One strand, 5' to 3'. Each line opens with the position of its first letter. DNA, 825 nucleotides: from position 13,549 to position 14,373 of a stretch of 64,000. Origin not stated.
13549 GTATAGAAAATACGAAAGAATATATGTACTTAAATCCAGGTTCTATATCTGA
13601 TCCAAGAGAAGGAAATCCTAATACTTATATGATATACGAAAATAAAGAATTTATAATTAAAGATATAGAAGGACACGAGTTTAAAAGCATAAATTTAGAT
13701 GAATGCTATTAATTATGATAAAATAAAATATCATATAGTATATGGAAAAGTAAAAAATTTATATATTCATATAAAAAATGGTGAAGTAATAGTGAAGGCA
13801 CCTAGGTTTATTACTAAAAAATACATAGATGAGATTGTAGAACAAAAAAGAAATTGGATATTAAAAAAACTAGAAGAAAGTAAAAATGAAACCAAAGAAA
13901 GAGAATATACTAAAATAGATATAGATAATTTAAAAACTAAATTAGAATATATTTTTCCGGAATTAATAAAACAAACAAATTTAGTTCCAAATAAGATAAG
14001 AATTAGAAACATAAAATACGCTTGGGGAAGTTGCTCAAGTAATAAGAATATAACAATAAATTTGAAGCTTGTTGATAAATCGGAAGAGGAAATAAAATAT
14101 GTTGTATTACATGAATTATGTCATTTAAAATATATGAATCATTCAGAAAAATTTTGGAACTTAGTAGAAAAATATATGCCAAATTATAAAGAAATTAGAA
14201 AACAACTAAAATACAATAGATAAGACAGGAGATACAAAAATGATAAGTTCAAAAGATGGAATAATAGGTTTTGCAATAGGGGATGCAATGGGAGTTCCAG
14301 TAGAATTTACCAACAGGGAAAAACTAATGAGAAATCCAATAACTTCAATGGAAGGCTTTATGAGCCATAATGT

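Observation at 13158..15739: Three-gene operon: Mn-phosphodiesterase, WLM/YgjP-like zinc hydrolase and ARH::macro fusion, a possible ADP-ribosylation reversal toolkit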

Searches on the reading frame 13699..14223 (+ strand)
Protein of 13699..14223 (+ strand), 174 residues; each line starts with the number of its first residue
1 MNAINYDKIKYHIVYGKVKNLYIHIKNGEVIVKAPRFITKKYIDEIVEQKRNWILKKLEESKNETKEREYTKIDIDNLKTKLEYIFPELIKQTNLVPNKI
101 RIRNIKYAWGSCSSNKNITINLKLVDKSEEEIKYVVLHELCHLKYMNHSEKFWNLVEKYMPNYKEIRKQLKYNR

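Call 3: search_protein_families(library=pfam, proteins=[window:13699-14223:+], max_evalue=0.01)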
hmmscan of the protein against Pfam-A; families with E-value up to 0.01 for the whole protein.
window:13699-14223:+ (174 aa): 4 families
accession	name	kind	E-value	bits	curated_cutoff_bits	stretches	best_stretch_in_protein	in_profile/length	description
PF01863.23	YgjP-like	-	2e-45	155.8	26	2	62-172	96-206/207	YgjP-like, metallopeptidase domain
PF08325.16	WLM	-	6.4e-07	30.1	26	1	115-167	59-118/190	WLM domain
PF10263.15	SprT-like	-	4.7e-06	26.9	25.6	1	102-145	25-74/108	SprT-like family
PF18894.6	PhageMetallopep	-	0.00063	20.3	23.7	1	117-161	66-124/134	Putative phage metallopeptidase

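Call 4: search_protein_families(library=ncbifam, proteins=[window:13699-14223:+], max_evalue=0.01)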
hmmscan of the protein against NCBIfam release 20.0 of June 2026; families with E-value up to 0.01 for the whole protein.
window:13699-14223:+ (174 aa): 1 family
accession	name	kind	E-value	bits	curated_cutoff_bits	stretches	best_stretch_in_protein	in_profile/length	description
NF003339.0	PRK04351.1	equivalog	0.0023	17.6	113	1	114-145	42-74/149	SprT family protein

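Call 26: find_homologous_proteins(query=window:13699-14223:+, max_evalue=1e-8)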
Query window:13699-14223:+ (174 aa): 1250 proteins with E <= 1e-8 among 1322 candidates; the best 120 are listed.
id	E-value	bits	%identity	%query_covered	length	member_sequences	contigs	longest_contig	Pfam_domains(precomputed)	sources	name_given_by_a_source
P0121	5.4e-101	354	95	100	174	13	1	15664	PF08325.17,PF01863.24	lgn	-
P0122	5.2e-99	347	95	99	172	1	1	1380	PF08325.17,PF10263.16,PF01863.24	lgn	-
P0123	5.2e-99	347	93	100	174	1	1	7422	PF08325.17,PF01863.24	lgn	-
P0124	3.8e-97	341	92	100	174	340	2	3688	PF08325.17,PF01863.24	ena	-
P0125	8.3e-97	340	88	100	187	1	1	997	PF08325.17,PF10263.16,PF01863.24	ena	-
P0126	2.1e-96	339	92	100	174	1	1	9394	PF08325.17,PF01863.24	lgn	-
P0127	2.4e-96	338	92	100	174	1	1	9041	PF08325.17,PF01863.24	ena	-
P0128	6.8e-96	337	92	100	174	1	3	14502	PF08325.17,PF01863.24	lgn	-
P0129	2.7e-94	332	89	100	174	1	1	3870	PF08325.17,PF10263.16,PF01863.24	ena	-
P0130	2.9e-94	332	89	100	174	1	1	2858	PF08325.17,PF10263.16,PF01863.24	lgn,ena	-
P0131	3.9e-94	331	89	100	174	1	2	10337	PF08325.17,PF10263.16,PF01863.24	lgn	-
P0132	5.1e-94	331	89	100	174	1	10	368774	PF08325.17,PF10263.16,PF01863.24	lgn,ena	-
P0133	8.0e-94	330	88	100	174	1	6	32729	PF08325.17,PF10263.16,PF01863.24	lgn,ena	-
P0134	9.3e-94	330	89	100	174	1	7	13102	PF08325.17,PF10263.16,PF01863.24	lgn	-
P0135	9.5e-94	330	89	100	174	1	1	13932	PF08325.17,PF10263.16,PF01863.24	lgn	-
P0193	6.1e-55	204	60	94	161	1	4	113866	PF08325.17,PF10263.16,PF01863.24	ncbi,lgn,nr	ncbi:MAG: M48 family metallopeptidase [Clostridia bacterium]|nr:M48 family metallopeptidase [Clostri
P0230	2.2e-53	199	61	93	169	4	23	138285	PF08325.17,PF10263.16,PF01863.24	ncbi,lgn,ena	-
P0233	2.6e-53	198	55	94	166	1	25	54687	PF08325.17,PF10263.16,PF01863.24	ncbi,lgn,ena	-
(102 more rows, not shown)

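Call 27: find_encoding_contigs(protein=P0193, flank=5000, max_places=2)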
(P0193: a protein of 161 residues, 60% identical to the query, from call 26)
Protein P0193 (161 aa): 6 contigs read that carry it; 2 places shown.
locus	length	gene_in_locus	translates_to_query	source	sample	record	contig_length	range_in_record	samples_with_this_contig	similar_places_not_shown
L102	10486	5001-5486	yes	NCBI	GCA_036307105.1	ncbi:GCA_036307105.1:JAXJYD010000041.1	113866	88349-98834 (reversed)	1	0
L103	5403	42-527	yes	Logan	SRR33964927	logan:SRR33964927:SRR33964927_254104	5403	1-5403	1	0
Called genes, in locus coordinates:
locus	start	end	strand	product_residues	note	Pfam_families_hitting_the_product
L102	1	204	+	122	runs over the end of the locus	PF00416:Ribosomal_S13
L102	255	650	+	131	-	PF00411:Ribosomal_S11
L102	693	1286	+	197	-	PF00163:Ribosomal_S4, PF01479:S4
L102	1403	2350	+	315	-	PF01193:RNA_pol_L, PF01000:RNA_pol_A_bac, PF03118:RNA_pol_A_CTD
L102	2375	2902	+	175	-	PF01196:Ribosomal_L17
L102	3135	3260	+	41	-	-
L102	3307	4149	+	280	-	PF09479:Flg_new, PF13306:LRR_5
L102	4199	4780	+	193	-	PF13306:LRR_5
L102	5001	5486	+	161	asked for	PF01863:YgjP-like, PF10263:SprT-like (faint), PF08325:WLM (weak)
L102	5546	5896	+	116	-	-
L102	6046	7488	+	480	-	PF23139:OB_YrrC, PF14490:HHH_RecD2, PF00270:DEAD (weak), PF05970:PIF1, PF13086:AAA_11 (weak), PF13245:AAA_19, PF13401:AAA_22 (weak), PF13604:AAA_30, +5 more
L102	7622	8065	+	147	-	PF18335:SH3_13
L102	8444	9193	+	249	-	PF01797:Y1_Tnp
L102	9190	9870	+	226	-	PF18912:DZR_2 (faint), PF00156:Pribosyltran (weak)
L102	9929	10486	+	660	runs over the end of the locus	PF07693:KAP_NTPase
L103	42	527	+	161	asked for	PF01863:YgjP-like, PF10263:SprT-like (faint), PF08325:WLM (weak)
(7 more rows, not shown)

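Call 28: find_encoding_contigs(protein=P0230, flank=5000, max_places=2)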
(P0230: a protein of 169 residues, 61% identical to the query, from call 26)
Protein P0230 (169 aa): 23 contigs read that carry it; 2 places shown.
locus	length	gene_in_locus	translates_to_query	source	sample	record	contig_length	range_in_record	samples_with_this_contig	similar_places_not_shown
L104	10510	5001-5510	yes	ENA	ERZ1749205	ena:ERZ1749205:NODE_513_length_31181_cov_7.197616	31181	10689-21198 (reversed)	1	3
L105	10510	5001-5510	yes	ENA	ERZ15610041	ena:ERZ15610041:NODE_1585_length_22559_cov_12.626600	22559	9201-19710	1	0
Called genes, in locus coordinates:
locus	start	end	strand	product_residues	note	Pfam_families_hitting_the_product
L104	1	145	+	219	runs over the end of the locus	PF00406:ADK, PF13207:AAA_17, PF13238:AAA_18, PF13671:AAA_33 (weak), PF05191:ADK_lid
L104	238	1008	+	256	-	PF00557:Peptidase_M24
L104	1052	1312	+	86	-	PF01176:eIF-1a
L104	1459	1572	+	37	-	PF00444:Ribosomal_L36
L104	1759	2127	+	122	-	PF00416:Ribosomal_S13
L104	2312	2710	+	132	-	PF00411:Ribosomal_S11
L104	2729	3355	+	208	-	PF00163:Ribosomal_S4, PF01479:S4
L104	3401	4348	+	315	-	PF01193:RNA_pol_L, PF01000:RNA_pol_A_bac, PF03118:RNA_pol_A_CTD, PF26169:HHH_XRCC3_RpoA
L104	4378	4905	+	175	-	PF01196:Ribosomal_L17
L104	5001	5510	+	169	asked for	PF01863:YgjP-like, PF10263:SprT-like (weak), PF08325:WLM (weak)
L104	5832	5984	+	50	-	-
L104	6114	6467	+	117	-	PF00535:Glycos_transf_2 (weak)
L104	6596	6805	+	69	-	-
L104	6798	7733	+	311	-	PF06414:Zeta_toxin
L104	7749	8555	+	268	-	PF23023:Anti-Pycsar_Apyc1, PF00753:Lactamase_B, PF12706:Lactamase_B_2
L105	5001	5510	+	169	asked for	PF01863:YgjP-like, PF10263:SprT-like (weak), PF08325:WLM (weak)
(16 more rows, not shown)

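Call 29: find_encoding_contigs(protein=P0233, flank=5000, max_places=2)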
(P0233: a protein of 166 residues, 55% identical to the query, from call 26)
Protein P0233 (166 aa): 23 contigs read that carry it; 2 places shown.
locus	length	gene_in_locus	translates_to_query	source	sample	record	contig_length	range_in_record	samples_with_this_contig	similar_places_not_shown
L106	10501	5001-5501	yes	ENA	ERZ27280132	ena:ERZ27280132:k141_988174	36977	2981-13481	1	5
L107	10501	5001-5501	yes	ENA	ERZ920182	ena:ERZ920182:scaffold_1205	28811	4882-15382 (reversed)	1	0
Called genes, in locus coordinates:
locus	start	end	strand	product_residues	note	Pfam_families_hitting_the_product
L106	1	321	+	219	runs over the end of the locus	PF00406:ADK, PF13207:AAA_17, PF13238:AAA_18, PF05191:ADK_lid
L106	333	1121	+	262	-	PF00557:Peptidase_M24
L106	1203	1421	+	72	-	PF01176:eIF-1a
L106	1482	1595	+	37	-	PF00444:Ribosomal_L36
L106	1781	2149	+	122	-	PF00416:Ribosomal_S13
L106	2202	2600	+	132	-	PF00411:Ribosomal_S11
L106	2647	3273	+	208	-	PF00163:Ribosomal_S4, PF01479:S4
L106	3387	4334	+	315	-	PF01193:RNA_pol_L, PF01000:RNA_pol_A_bac, PF03118:RNA_pol_A_CTD, PF26169:HHH_XRCC3_RpoA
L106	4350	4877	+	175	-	PF01196:Ribosomal_L17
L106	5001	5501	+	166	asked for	PF01863:YgjP-like, PF10263:SprT-like (weak), PF08325:WLM (weak)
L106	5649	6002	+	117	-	PF00535:Glycos_transf_2 (weak)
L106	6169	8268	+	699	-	PF23139:OB_YrrC, PF14490:HHH_RecD2, PF00580:UvrD-helicase (weak), PF02562:PhoH (weak), PF05970:PIF1, PF13245:AAA_19, PF13604:AAA_30, PF18335:SH3_13, +6 more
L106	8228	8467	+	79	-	PF13538:UvrD_C_2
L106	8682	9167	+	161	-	PF00156:Pribosyltran (weak)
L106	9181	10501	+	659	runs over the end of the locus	PF07693:KAP_NTPase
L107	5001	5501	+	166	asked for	PF01863:YgjP-like, PF10263:SprT-like (weak), PF08325:WLM (weak)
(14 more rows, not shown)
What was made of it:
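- YgjP orthologs at 55-61% identity sit after rpoA-rplQ in three lineages (calls 27-29).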

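Call 69: search_protein_families(library=padloc, proteins=[window:13699-14223:+], max_evalue=0.001)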
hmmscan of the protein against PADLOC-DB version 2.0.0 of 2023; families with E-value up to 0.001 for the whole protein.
window:13699-14223:+ (174 aa): 0 families

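Call 70: search_protein_families(library=phrogs, proteins=[window:13699-14223:+], max_evalue=0.001)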
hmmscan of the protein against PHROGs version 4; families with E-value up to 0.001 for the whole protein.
window:13699-14223:+ (174 aa): 1 family
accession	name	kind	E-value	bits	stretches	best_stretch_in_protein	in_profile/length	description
phrog_35874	-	unknown function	1.1e-05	26.4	1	90-167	72-151/171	-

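Call 78: search_solved_structures(query=window:13699-14223:+, max_evalue=0.01, show_alignments=1)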
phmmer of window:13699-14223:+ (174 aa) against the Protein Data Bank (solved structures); distinct sequences matched with E-value up to 0.01: 5.
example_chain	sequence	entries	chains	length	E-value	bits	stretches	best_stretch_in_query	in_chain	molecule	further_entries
4jiu_A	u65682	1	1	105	3.1e-08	37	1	97-164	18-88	Proabylysin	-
4qhi_A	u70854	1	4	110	3.4e-05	27.1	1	96-162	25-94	Uncharacterized protein MJ1213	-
4qhj_A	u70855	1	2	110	8.5e-05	25.8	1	96-162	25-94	Uncharacterized protein MJ1213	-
4qhf_A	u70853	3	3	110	9.5e-05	25.6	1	96-162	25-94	Uncharacterized protein MJ1213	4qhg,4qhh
4jix_A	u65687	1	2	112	0.00072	22.8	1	81-162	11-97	Projannalysin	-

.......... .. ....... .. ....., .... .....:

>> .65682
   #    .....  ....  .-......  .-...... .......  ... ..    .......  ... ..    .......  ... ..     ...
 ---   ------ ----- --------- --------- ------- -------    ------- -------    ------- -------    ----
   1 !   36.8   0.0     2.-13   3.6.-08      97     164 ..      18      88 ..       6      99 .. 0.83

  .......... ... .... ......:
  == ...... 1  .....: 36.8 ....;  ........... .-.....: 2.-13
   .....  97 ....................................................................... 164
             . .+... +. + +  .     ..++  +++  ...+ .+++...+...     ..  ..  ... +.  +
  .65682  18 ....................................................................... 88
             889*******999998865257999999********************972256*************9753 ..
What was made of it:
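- Closest known: Minigluzincins. Same: The C-terminal ~70 residues of YgjP share the HExxH-x5-H module (calls 3, 78).
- Checked: It carries HELCH-x5-H. The closest solved relatives are proabylysin and selecase (call 78).
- YgjP's catalytic module resembles genuine soluble metallopeptidases (call 78).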
